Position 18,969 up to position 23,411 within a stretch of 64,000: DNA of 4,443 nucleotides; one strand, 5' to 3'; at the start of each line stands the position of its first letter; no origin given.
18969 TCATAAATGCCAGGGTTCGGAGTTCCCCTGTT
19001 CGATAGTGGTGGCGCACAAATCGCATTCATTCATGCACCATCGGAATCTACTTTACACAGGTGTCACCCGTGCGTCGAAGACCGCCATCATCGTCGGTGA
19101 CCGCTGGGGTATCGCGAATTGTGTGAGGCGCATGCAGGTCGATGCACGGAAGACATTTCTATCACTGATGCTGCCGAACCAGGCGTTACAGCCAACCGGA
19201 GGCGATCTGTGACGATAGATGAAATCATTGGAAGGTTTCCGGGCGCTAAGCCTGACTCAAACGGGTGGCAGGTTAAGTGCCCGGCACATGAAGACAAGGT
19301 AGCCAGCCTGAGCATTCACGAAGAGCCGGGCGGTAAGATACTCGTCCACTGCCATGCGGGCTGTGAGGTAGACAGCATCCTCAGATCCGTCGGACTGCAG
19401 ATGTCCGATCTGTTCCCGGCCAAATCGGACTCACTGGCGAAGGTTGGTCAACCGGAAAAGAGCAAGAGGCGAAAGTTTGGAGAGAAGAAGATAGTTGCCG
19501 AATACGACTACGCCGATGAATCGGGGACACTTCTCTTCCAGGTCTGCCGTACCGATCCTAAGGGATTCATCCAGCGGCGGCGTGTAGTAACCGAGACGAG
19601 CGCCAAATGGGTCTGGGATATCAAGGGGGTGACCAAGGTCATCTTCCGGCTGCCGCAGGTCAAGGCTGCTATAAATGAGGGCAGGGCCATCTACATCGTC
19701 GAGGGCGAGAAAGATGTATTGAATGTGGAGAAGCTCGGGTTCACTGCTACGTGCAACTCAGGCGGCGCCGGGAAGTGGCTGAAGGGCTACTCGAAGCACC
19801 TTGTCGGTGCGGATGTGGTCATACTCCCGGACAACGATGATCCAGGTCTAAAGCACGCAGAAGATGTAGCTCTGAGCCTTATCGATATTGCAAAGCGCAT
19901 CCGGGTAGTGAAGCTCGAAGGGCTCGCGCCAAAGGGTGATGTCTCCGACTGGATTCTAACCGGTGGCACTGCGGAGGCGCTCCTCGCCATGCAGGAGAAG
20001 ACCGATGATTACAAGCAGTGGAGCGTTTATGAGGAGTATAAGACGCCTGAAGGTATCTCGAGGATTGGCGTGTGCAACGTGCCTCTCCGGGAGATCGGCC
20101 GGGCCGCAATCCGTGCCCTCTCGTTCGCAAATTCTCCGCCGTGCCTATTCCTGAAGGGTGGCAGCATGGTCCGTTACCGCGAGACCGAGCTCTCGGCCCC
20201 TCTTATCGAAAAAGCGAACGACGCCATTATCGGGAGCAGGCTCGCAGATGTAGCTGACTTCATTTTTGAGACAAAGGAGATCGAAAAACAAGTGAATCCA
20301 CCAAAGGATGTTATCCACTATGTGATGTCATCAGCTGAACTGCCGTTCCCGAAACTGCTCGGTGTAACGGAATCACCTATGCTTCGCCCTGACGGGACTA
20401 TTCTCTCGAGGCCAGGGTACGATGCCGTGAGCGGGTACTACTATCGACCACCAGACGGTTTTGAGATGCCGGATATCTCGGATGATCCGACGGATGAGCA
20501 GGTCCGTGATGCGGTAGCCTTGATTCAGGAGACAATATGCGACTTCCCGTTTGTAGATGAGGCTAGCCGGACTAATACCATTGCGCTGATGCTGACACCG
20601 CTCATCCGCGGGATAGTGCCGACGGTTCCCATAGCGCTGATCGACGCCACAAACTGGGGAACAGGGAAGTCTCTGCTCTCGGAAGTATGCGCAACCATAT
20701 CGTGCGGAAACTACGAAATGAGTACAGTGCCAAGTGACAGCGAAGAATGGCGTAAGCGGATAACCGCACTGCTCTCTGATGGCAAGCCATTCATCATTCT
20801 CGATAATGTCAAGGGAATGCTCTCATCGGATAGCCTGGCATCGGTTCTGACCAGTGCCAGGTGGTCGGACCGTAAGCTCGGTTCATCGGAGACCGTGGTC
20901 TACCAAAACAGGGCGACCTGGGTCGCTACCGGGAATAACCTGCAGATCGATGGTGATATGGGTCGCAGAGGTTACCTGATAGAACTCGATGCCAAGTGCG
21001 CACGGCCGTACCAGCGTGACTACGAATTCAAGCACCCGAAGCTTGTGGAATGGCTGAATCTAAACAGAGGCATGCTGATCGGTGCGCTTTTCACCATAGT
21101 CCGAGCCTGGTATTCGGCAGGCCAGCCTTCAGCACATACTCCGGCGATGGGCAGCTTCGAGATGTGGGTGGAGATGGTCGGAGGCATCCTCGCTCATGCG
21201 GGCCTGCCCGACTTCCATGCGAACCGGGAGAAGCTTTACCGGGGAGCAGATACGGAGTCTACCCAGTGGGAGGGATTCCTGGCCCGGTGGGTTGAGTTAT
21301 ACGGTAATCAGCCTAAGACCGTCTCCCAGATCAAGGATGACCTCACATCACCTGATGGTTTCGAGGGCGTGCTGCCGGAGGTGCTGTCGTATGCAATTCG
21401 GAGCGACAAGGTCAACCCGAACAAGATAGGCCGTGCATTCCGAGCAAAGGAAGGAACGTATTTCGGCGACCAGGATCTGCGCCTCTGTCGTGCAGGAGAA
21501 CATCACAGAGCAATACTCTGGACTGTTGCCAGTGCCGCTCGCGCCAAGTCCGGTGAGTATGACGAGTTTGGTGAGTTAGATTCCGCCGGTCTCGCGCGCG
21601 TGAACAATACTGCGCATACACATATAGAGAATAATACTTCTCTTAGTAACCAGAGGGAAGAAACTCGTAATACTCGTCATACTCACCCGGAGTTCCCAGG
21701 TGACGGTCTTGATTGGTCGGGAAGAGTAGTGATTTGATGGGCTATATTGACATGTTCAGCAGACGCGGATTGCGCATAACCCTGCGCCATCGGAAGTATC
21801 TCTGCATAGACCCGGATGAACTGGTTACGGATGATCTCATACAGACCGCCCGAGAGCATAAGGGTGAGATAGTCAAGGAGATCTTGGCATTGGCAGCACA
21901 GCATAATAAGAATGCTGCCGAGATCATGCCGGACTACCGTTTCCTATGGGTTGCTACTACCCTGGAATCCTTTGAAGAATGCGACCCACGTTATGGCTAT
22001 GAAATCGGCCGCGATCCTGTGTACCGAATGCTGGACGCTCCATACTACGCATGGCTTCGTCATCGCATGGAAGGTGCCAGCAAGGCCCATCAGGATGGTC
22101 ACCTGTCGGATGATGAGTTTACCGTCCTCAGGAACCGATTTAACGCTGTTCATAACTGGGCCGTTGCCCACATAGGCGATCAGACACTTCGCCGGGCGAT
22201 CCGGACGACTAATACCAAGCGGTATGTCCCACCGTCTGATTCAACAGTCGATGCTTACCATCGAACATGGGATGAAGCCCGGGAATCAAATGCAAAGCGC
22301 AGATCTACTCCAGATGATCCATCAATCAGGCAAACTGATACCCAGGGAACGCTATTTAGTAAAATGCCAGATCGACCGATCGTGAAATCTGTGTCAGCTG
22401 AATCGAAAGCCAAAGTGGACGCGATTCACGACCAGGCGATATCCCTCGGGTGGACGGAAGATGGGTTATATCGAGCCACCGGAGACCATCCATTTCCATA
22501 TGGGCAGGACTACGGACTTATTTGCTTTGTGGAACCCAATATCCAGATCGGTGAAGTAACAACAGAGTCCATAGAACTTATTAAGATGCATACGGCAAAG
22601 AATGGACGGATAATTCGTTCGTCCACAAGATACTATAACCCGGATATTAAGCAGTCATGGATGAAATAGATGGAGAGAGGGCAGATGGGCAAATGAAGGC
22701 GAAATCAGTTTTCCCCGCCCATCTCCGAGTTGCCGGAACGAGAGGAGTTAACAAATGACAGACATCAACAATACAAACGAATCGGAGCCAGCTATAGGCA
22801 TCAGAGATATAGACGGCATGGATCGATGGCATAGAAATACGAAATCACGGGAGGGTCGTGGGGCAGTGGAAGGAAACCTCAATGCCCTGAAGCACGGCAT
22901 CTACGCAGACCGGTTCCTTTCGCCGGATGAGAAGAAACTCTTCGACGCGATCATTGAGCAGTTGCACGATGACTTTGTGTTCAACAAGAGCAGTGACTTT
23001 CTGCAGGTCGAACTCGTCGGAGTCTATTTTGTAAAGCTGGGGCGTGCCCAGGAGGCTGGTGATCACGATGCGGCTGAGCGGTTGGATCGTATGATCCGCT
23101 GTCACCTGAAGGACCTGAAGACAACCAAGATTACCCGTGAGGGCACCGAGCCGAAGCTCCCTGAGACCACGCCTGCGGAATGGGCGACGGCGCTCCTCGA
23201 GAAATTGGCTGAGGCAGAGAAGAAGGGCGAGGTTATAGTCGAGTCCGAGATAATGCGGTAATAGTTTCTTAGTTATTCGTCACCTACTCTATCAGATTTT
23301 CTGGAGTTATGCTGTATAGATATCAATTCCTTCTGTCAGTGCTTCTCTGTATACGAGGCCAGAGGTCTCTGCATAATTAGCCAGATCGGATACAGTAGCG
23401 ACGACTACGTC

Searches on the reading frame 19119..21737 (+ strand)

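Call 16: search_protein_families(library=pfam, proteins=[window:19119-21737:+], max_evalue=0.001)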
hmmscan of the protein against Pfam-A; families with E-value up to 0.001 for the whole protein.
window:19119-21737:+ (872 aa): 0 families

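Call 53: search_protein_families(library=ncbifam, proteins=[window:19119-21737:+], max_evalue=0.001)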
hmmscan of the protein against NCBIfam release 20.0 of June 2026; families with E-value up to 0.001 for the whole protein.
window:19119-21737:+ (872 aa): 2 families
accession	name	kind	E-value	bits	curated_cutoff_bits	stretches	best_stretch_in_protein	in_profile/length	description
NF005477.0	PRK07078.1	subfamily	1.8e-26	92.5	1014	1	116-297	125-302/759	hypothetical protein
TIGR01391.1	dnaG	equivalog_domain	1.7e-08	33.7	283.6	1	173-302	241-367/414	DNA primase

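Call 72: search_protein_families(library=phrogs, proteins=[window:19119-21737:+], max_evalue=0.001)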
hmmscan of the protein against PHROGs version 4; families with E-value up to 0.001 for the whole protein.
window:19119-21737:+ (872 aa): 9 families
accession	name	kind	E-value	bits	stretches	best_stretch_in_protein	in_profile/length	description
phrog_10537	-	unknown function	3.4e-65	221.6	1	363-734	775-1152/1229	-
phrog_29234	-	unknown function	3.1e-59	201.9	1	405-724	457-772/887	-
phrog_19930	-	DNA, RNA and nucleotide metabolism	7.8e-47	161.1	1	380-805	450-860/865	DNA polymerase/primase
phrog_6088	-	DNA, RNA and nucleotide metabolism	1.1e-35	124.3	2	123-296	148-297/772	DNA primase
phrog_239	-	DNA, RNA and nucleotide metabolism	8.1e-25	88.9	1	124-305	142-328/801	DNA primase/helicase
phrog_47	-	DNA, RNA and nucleotide metabolism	4.4e-12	46.3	1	173-295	220-334/947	DNA primase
phrog_849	-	DNA, RNA and nucleotide metabolism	4.5e-10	40.1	1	177-293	227-342/435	DNA primase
phrog_26824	-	unknown function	1.6e-09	37.5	1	169-300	159-291/868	-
phrog_6444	-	DNA, RNA and nucleotide metabolism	3.8e-05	23.7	0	173-302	244-373/577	DNA primase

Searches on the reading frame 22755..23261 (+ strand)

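Call 72: search_protein_families(library=phrogs, proteins=[window:22755-23261:+], max_evalue=0.001)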
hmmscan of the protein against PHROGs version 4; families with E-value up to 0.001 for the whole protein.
window:22755-23261:+ (168 aa): 3 families
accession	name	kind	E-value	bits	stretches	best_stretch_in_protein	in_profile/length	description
phrog_1889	-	head and packaging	4e-05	24.3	1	30-66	77-118/276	terminase small subunit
phrog_9231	-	head and packaging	7.3e-05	23.6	1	28-84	63-124/240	terminase small subunit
phrog_370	-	head and packaging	0.00095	20.1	0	39-112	122-192/284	terminase small subunit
